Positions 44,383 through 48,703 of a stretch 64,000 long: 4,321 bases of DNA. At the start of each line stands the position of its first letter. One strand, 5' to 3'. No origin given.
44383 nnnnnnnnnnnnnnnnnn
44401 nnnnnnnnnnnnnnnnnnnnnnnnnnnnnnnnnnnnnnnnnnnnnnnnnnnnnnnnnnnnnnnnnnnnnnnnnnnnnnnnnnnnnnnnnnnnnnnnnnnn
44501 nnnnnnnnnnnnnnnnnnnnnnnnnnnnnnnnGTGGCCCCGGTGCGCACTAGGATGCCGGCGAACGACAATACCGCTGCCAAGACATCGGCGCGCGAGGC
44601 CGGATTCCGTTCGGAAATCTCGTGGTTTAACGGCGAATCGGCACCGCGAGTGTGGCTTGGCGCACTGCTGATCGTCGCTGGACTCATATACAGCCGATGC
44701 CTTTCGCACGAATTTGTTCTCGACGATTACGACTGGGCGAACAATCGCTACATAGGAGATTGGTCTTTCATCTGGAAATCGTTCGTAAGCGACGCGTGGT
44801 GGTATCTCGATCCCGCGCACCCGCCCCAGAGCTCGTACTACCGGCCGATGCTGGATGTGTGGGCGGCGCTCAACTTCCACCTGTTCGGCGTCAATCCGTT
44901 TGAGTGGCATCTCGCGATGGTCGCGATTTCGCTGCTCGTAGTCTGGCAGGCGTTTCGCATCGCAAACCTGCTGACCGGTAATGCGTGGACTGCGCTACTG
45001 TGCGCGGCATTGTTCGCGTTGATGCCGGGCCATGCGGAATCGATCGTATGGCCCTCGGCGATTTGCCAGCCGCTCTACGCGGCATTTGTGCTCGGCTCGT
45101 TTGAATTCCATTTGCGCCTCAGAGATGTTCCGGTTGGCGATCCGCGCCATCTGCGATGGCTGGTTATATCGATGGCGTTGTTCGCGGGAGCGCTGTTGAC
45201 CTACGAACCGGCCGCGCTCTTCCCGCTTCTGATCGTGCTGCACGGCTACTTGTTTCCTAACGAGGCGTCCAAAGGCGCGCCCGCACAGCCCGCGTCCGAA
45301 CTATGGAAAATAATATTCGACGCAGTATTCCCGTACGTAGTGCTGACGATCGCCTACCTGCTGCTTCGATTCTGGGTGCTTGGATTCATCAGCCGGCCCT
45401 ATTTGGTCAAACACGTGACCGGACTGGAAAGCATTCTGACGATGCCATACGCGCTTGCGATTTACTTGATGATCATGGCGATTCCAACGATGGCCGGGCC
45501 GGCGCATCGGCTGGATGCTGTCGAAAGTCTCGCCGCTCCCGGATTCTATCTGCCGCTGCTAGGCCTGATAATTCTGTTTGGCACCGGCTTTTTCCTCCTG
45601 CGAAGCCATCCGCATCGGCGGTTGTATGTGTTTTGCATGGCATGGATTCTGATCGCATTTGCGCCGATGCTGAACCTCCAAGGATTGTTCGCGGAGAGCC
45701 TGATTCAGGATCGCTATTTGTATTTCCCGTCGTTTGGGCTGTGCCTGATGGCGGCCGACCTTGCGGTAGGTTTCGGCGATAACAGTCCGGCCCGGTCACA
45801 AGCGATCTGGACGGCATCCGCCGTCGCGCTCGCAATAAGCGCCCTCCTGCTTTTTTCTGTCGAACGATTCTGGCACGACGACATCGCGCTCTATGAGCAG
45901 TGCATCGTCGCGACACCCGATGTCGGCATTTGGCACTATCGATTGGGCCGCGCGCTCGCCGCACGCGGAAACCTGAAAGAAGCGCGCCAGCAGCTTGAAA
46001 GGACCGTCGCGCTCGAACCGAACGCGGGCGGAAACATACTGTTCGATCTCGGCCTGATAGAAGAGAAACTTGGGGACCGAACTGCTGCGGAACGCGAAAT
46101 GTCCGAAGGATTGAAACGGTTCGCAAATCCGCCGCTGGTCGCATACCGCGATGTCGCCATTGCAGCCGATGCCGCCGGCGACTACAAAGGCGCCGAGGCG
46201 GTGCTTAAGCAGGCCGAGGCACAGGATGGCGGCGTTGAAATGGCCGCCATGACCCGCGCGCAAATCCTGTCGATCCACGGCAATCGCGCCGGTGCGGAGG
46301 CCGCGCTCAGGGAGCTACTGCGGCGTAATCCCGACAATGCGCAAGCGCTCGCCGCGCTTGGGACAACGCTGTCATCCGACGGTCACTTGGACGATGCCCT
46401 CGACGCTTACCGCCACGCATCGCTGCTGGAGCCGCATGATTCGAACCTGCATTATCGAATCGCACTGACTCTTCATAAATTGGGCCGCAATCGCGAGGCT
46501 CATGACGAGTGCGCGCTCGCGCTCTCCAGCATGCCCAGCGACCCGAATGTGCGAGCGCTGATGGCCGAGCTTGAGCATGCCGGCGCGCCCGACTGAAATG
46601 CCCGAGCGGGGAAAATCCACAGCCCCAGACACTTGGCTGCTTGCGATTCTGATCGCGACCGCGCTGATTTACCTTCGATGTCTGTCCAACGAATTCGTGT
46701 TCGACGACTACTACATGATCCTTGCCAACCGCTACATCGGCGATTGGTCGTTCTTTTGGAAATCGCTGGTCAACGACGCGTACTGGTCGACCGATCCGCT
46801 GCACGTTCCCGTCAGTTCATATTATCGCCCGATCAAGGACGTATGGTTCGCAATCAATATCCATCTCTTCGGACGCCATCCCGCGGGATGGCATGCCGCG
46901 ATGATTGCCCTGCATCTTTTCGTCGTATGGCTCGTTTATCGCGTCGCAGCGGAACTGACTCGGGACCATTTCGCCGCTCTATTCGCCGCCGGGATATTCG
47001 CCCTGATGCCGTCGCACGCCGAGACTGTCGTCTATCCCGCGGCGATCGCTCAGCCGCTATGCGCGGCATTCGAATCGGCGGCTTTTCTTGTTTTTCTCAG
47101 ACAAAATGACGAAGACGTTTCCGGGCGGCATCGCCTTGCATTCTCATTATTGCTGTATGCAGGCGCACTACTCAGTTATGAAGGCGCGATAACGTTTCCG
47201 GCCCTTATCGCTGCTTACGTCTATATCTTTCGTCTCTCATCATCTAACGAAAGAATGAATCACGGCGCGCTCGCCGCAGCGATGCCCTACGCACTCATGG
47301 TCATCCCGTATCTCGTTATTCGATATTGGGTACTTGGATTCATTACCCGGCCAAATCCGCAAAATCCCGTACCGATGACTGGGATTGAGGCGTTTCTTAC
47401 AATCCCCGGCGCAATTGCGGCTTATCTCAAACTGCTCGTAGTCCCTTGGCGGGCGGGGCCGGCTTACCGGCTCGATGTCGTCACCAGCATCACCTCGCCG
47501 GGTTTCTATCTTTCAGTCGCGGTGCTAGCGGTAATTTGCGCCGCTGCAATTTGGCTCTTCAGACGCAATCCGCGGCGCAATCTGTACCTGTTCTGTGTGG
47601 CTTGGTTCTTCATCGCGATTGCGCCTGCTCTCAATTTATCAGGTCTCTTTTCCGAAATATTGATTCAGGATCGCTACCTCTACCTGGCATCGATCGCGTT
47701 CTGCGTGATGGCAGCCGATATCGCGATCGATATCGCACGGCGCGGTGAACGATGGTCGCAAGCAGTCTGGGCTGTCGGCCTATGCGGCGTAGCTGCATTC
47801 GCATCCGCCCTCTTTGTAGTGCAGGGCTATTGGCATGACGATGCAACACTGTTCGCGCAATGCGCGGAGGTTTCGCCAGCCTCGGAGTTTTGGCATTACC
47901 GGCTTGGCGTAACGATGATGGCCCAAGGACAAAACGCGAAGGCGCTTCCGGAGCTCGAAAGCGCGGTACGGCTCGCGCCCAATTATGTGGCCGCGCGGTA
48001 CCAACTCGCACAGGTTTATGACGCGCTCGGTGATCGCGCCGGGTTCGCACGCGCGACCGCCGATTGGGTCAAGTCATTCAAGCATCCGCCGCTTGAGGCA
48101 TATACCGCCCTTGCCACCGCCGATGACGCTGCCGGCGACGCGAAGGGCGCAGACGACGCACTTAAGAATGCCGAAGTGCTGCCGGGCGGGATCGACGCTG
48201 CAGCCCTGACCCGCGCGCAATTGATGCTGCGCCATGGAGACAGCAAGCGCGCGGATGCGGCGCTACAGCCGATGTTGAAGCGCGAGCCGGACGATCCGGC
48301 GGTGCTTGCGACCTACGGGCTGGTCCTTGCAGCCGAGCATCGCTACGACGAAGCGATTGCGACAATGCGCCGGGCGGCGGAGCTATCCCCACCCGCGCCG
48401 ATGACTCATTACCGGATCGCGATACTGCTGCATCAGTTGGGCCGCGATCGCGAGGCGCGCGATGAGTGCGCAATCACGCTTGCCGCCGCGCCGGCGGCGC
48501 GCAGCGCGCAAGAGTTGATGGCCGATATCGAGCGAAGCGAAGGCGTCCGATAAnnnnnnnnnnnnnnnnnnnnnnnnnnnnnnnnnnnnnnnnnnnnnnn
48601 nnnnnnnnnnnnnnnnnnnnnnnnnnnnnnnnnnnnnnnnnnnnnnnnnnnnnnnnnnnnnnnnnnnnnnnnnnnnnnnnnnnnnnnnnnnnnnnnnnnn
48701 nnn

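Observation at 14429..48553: Ten-paralog expansion of a membrane GT-C-like + TPR protein family occupying about 30% of the window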

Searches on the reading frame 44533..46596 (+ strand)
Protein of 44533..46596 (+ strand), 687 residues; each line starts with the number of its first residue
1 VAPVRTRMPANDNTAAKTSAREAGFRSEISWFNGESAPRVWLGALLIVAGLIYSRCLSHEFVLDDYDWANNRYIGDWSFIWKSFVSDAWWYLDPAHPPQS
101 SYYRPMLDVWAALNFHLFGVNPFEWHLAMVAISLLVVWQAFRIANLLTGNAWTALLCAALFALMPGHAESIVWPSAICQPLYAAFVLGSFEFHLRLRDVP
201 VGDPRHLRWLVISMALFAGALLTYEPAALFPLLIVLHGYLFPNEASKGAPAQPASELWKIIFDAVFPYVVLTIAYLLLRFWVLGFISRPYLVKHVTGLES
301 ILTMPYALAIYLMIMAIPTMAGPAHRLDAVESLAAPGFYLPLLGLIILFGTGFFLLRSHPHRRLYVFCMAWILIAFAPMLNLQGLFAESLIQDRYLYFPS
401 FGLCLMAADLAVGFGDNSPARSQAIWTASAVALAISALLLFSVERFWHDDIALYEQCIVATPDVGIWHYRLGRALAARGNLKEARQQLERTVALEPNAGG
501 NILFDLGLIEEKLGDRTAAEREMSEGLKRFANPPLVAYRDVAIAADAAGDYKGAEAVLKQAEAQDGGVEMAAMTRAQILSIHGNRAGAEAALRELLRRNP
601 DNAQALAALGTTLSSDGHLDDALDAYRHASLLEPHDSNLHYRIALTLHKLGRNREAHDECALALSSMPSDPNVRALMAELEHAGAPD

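Call 4: search_protein_families(library=pfam, proteins=[window:44533-46596:+], max_evalue=0.01)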
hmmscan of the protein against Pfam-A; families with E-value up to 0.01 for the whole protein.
window:44533-46596:+ (687 aa): 20 families
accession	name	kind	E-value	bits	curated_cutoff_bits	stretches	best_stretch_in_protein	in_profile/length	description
PF07719.23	TPR_2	-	2.2e-18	65.2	27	1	468-497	4-33/34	Tetratricopeptide repeat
PF14559.12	TPR_19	-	4.2e-17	62.7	25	3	616-680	4-68/68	Tetratricopeptide repeat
PF13428.12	TPR_14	-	7.9e-14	51.2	23.5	1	573-610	5-42/44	Tetratricopeptide repeat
PF13431.12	TPR_17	-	7e-13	48.2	24.4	1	592-623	2-33/34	Tetratricopeptide repeat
PF13432.12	TPR_16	-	8.5e-13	48.9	32.7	2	452-496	18-62/65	Tetratricopeptide repeat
PF13181.12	TPR_8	-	4e-09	36.4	25.7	0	469-497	5-33/34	Tetratricopeptide repeat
PF13424.12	TPR_12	-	1.9e-08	34.8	30.1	0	467-527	5-72/77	Tetratricopeptide repeat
PF00515.34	TPR_1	-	7.9e-08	32.2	27.8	0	468-497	4-33/34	Tetratricopeptide repeat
PF23914.1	TPR_CcmH_CycH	-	1e-06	29.1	42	1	591-678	38-128/158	Cytochrome c-type biogenesis protein H TPR domain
PF13414.12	TPR_11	-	4.8e-06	26.6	26.8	0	617-651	8-42/42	TPR repeat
PF24575.1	TPR_Slam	-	2.5e-05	25.1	35.2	0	601-659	45-103/104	Surface lipoprotein assembly modifier, N-terminal TPR repeats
PF25063.1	ARM_TT21_C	-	0.0003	21.2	35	1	567-674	93-201/209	Tetratricopeptide repeat protein 21 C-terminal ARM domain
PF13429.12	TPR_15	-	0.00055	19.9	26.2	1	540-685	115-263/280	Tetratricopeptide repeat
PF12569.14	NatA_aux_su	-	0.001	18.5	33.3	1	546-648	15-117/515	N-terminal acetyltransferase A, auxiliary subunit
PF13174.12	TPR_6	-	0.0013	19.6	26.3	0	469-497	4-32/33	Tetratricopeptide repeat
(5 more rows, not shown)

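Call 5: search_protein_families(library=ncbifam, proteins=[window:44533-46596:+], max_evalue=0.01)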
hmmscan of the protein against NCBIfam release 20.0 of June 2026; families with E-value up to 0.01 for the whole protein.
window:44533-46596:+ (687 aa): 17 families
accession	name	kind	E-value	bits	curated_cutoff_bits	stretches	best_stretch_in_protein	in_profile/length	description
TIGR02917.1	PEP_TPR_lipo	equivalog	9.7e-15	53.5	312.2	1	468-678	59-268/899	XrtA/PEP-CTERM system TPR-repeat protein PrsT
NF040959.1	MamA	equivalog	2.1e-14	53.5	200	2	541-656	77-192/204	magnetosome protein MamA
TIGR02552.1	LcrH_SycD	equivalog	1.6e-10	40.8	104.8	1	583-676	32-125/136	SycD/LcrH family type III secretion system chaperone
TIGR03939.1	PGA_TPR_OMP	equivalog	1.6e-08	33.3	366.65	1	571-685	397-511/800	poly-beta-1,6 N-acetyl-D-glucosamine export porin PgaA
NF033920.0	C39_PA2778_fam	equivalog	5e-08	32.7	150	1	569-665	156-252/255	PA2778 family cysteine peptidase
NF033758.1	gliding_GltE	equivalog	1.4e-07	30.8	225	1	543-651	230-338/411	adventurous gliding motility TPR repeat lipoprotein GltE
NF008520.0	PRK11447.1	equivalog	6.8e-07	27.5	858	2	582-639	282-339/1157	cellulose synthase complex outer membrane protein BcsC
TIGR00540.1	TPR_hemY_coli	hypoth_equivalog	1.1e-06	27.7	142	0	449-521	310-380/385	heme biosynthesis-associated TPR protein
TIGR02521.1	type_IV_pilW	equivalog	3.3e-06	26.8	154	0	609-673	37-101/234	type IV pilus biogenesis/stability protein PilW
NF002725.1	PRK02603.1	equivalog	1.3e-05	25.3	143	0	598-658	67-127/173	photosystem I assembly protein Ycf3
NF033762.1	social_mot_Tgl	equivalog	0.00013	21.5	225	0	607-680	35-109/252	social motility TPR repeat lipoprotein Tgl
NF047371.1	FlcA_CTERM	equivalog_domain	0.00017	20.2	300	1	478-678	326-514/646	periplasmic flagellar collar protein FlcA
TIGR02795.1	tol_pal_ybgF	equivalog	0.00064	20.3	90.1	0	468-532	42-108/119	tol-pal system protein YbgF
NF052415.1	T3SS_chap_SctY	equivalog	0.0012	19.4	70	0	593-659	30-99/106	type III secretion apparatus assembly chaperone SctY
NF008391.2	PRK11189.1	equivalog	0.0012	18.4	250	1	583-676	79-171/297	lipoprotein NlpI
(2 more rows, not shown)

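Call 8: find_homologous_proteins(query=window:44533-46596:+, max_evalue=0.00001)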
Query window:44533-46596:+ (687 aa): 120 proteins with E <= 0.00001 among 8000 candidates.
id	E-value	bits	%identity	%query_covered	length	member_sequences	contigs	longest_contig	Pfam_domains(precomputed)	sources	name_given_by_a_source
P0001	0.0e+0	1545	100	99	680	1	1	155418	PF14559.13,PF24575.2,PF13431.13,PF23914.2,PF13414.13,PF00515.35,PF13424.13,PF13432.13,PF13428.13,PF13181.13,PF07719.24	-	-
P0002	9.2e-281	951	65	95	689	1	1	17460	PF14559.13,PF13432.13,PF13428.13,PF07719.24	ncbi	ncbi:MAG: tetratricopeptide repeat protein [Candidatus Binataceae bacterium]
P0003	4.6e-224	764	54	93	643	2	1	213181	PF14559.13,PF13431.13,PF23914.2,PF13414.13,PF13424.13,PF13432.13,PF13428.13,PF13181.13,PF07719.24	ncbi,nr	ncbi:MAG TPA: tetratricopeptide repeat protein [Candidatus Binataceae bacterium]|nr:tetratricopeptid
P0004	1.5e-217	742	51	98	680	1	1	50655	PF14559.13,PF13431.13,PF13414.13,PF00515.35,PF13424.13,PF13432.13,PF13428.13,PF13181.13,PF07719.24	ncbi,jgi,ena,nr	ncbi:MAG TPA: tetratricopeptide repeat protein [Candidatus Binataceae bacterium]|nr:tetratricopeptid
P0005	1.2e-212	726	51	92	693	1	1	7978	PF14559.13,PF13431.13,PF23914.2,PF13414.13,PF00515.35,PF12895.14,PF13424.13,PF13432.13,PF13428.13,PF07719.24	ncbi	ncbi:MAG: tetratricopeptide repeat protein [Candidatus Binataceae bacterium]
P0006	3.4e-207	708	50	95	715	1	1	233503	PF14559.13,PF13431.13,PF23914.2,PF13414.13,PF13371.13,PF00515.35,PF13424.13,PF13432.13,PF13428.13,PF13181.13,PF07719.24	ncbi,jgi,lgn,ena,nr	ncbi:MAG TPA: tetratricopeptide repeat protein [Candidatus Binataceae bacterium]|nr:tetratricopeptid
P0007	6.0e-207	707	51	99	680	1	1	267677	PF14559.13,PF13431.13,PF23914.2,PF13414.13,PF13371.13,PF13424.13,PF13432.13,PF13428.13,PF13181.13,PF07719.24,PF13174.13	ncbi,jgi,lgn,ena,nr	ncbi:MAG TPA: tetratricopeptide repeat protein [Candidatus Binataceae bacterium]|nr:tetratricopeptid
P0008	1.7e-206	706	50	92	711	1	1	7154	PF13431.13,PF13414.13,PF13428.13,PF13374.13,PF14559.13,PF24575.2,PF00515.35,PF13424.13,PF13432.13,PF13181.13,PF07719.24,PF13174.13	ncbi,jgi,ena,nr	ncbi:MAG TPA: tetratricopeptide repeat protein [Candidatus Binataceae bacterium]|nr:tetratricopeptid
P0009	2.6e-202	692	48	97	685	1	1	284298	PF13431.13,PF23914.2,PF13414.13,PF13176.13,PF13428.13,PF14559.13,PF13371.13,PF00515.35,PF13424.13,PF13432.13,PF13181.13,PF14561.13,PF07719.24,PF13174.13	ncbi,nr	ncbi:MAG TPA: tetratricopeptide repeat protein [Candidatus Binataceae bacterium]|nr:tetratricopeptid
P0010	1.5e-200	686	66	67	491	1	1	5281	-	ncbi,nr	ncbi:MAG TPA: hypothetical protein VMT58_07785, partial [Candidatus Binataceae bacterium]|nr:hypothe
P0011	1.6e-197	676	48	98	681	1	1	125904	PF14559.13,PF13414.13,PF13371.13,PF00515.35,PF13432.13,PF13428.13,PF13181.13,PF07719.24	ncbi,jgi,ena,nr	ncbi:MAG TPA: tetratricopeptide repeat protein [Candidatus Binataceae bacterium]|nr:tetratricopeptid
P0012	1.8e-196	673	50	98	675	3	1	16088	PF13431.13,PF23914.2,PF13414.13,PF13428.13,PF14559.13,PF00515.35,PF12895.14,PF13424.13,PF21033.5,PF13432.13,PF13181.13,PF07719.24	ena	-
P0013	2.9e-196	672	48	92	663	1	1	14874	PF14559.13,PF13431.13,PF23914.2,PF13414.13,PF13371.13,PF00515.35,PF13424.13,PF13432.13,PF13428.13,PF13181.13,PF07719.24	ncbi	ncbi:MAG: tetratricopeptide repeat protein [Candidatus Binataceae bacterium]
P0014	1.8e-189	650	48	94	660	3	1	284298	PF13431.13,PF23914.2,PF13414.13,PF13428.13,PF14559.13,PF13371.13,PF00515.35,PF13424.13,PF21033.5,PF13432.13,PF13181.13,PF07719.24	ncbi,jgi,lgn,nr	ncbi:MAG TPA: tetratricopeptide repeat protein [Candidatus Binataceae bacterium]|nr:tetratricopeptid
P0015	1.9e-189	650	50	94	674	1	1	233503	PF13431.13,PF23914.2,PF13414.13,PF13428.13,PF14559.13,PF13371.13,PF00515.35,PF12895.14,PF13424.13,PF21033.5,PF13432.13,PF13181.13,PF07719.24,PF20308.5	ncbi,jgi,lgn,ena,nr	ncbi:MAG TPA: tetratricopeptide repeat protein [Candidatus Binataceae bacterium]|nr:tetratricopeptid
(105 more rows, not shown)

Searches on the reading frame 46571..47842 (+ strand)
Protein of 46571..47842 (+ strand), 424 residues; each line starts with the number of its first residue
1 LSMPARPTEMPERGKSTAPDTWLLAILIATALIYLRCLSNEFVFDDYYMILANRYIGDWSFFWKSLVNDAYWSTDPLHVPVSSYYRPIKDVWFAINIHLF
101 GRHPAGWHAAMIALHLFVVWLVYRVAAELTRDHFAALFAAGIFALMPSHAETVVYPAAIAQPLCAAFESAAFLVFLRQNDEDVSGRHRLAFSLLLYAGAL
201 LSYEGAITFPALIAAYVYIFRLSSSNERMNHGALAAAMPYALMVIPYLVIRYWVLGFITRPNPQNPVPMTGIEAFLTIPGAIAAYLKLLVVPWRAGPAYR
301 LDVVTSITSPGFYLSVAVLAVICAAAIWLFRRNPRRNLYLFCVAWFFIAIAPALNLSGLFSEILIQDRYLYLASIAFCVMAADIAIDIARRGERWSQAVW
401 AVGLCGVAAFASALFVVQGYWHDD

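Call 57: search_protein_families(library=pfam, proteins=[window:46571-47842:+], max_evalue=10)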
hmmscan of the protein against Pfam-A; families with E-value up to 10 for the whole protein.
window:46571-47842:+ (424 aa): 4 families
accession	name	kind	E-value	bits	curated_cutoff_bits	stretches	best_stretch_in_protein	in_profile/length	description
PF13210.11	DUF4018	-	0.017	15.3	25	1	91-123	56-88/198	Domain of unknown function (DUF4018)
PF24119.1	DUF7393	-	0.12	12.5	27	1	96-133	2-35/48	Domain of unknown function (DUF7393)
PF25093.1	DUF7807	-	0.19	11.8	27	1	362-416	2-54/170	Family of unknown function (DUF7807)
PF14770.11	TMEM18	-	2.5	8.5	26.9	1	314-355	14-55/118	Transmembrane protein 18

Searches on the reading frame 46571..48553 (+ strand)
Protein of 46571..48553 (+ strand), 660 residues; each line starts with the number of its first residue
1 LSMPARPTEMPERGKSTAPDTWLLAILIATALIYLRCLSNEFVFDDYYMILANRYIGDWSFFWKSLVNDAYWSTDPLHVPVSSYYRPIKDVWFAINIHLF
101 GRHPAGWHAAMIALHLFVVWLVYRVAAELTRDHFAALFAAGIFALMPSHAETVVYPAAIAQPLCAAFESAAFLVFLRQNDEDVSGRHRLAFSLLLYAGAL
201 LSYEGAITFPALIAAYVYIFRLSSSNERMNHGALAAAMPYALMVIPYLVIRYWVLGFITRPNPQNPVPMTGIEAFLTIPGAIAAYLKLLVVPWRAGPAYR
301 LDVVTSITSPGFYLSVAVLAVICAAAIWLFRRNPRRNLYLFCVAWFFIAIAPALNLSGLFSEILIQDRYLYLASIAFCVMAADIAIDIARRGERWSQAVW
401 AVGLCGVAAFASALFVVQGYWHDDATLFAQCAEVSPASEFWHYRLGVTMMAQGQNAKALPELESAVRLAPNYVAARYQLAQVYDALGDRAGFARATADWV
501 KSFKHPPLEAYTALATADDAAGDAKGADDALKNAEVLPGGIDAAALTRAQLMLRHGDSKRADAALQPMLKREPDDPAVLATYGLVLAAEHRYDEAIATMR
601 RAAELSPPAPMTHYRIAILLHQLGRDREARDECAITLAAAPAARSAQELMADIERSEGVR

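Call 4: search_protein_families(library=pfam, proteins=[window:46571-48553:+], max_evalue=0.01)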
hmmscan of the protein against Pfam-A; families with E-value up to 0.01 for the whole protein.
window:46571-48553:+ (660 aa): 13 families
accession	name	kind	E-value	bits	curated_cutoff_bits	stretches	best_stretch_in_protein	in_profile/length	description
PF14559.12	TPR_19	-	3.6e-14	53.3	25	2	450-489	2-41/68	Tetratricopeptide repeat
PF13428.12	TPR_14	-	8.5e-12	45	23.5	2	443-482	5-44/44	Tetratricopeptide repeat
PF13414.12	TPR_11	-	7.3e-11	42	26.8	2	450-487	5-42/42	TPR repeat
PF07719.23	TPR_2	-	4.4e-10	39.3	27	2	442-472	4-34/34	Tetratricopeptide repeat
PF13431.12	TPR_17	-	6.1e-10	39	24.4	0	463-488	3-28/34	Tetratricopeptide repeat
PF23914.1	TPR_CcmH_CycH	-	1.1e-08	35.5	42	1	520-608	62-153/158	Cytochrome c-type biogenesis protein H TPR domain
PF13432.12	TPR_16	-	7.8e-08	33.1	32.7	2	546-610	1-65/65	Tetratricopeptide repeat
PF13181.12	TPR_8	-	4.3e-07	30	25.7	0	581-607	6-32/34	Tetratricopeptide repeat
PF12895.13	ANAPC3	-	2.7e-06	28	27.2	0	543-601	25-81/82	Anaphase-promoting complex, cyclosome, subunit 3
PF00515.34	TPR_1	-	7.2e-06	26.1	27.8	0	442-472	4-34/34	Tetratricopeptide repeat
PF13424.12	TPR_12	-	4.4e-05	24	30.1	1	581-630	8-65/77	Tetratricopeptide repeat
PF24575.1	TPR_Slam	-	0.00017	22.4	35.2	0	574-632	43-103/104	Surface lipoprotein assembly modifier, N-terminal TPR repeats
PF14561.12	TPR_20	-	0.0043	17.8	25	0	441-489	24-74/90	Tetratricopeptide repeat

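Call 5: search_protein_families(library=ncbifam, proteins=[window:46571-48553:+], max_evalue=0.01)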
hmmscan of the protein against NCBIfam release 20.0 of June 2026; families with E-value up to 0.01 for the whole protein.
window:46571-48553:+ (660 aa): 15 families
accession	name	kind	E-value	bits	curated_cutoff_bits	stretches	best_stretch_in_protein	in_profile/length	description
TIGR02917.1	PEP_TPR_lipo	equivalog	8.9e-17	60.2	312.2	2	416-574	374-531/899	XrtA/PEP-CTERM system TPR-repeat protein PrsT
NF040959.1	MamA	equivalog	6.7e-16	58.3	200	2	509-629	72-192/204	magnetosome protein MamA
TIGR02521.1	type_IV_pilW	equivalog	1.4e-09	37.9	154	2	510-605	33-128/234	type IV pilus biogenesis/stability protein PilW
TIGR00540.1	TPR_hemY_coli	hypoth_equivalog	1.8e-07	30.2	142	2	492-631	99-242/385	heme biosynthesis-associated TPR protein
TIGR02552.1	LcrH_SycD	equivalog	4.9e-07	29.6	104.8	1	580-652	56-128/136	SycD/LcrH family type III secretion system chaperone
NF033920.0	C39_PA2778_fam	equivalog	2.7e-06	27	150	1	537-639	150-253/255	PA2778 family cysteine peptidase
NF008520.0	PRK11447.1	equivalog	5.6e-06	24.4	858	1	417-635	473-696/1157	cellulose synthase complex outer membrane protein BcsC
NF052400.1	M48_BAM_BepA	equivalog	6.7e-06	25.1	570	1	542-658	307-423/483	beta-barrel assembly-enhancing protease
NF033758.1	gliding_GltE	equivalog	7.1e-06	25.3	225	1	522-626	236-340/411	adventurous gliding motility TPR repeat lipoprotein GltE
NF002725.1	PRK02603.1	equivalog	2.7e-05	24.2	143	0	440-491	73-124/173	photosystem I assembly protein Ycf3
NF033762.1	social_mot_Tgl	equivalog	3e-05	23.5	225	1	441-654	33-246/252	social motility TPR repeat lipoprotein Tgl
NF040561.1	PrimPol_Msp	equivalog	0.00016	20.4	200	0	442-515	28-99/515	CRISPR-associated primase-polymerase type A1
NF052415.1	T3SS_chap_SctY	equivalog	0.0004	20.9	70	1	548-632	12-99/106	type III secretion apparatus assembly chaperone SctY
TIGR00990.1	3a0801s09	subfamily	0.0038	15.9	757.25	0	522-625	345-448/615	mitochondrial import receptor subunit TOM70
NF047558.1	TPR_END_plus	domain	0.0051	16.7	32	0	442-473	2-33/56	TPR end-of-group domain-containing protein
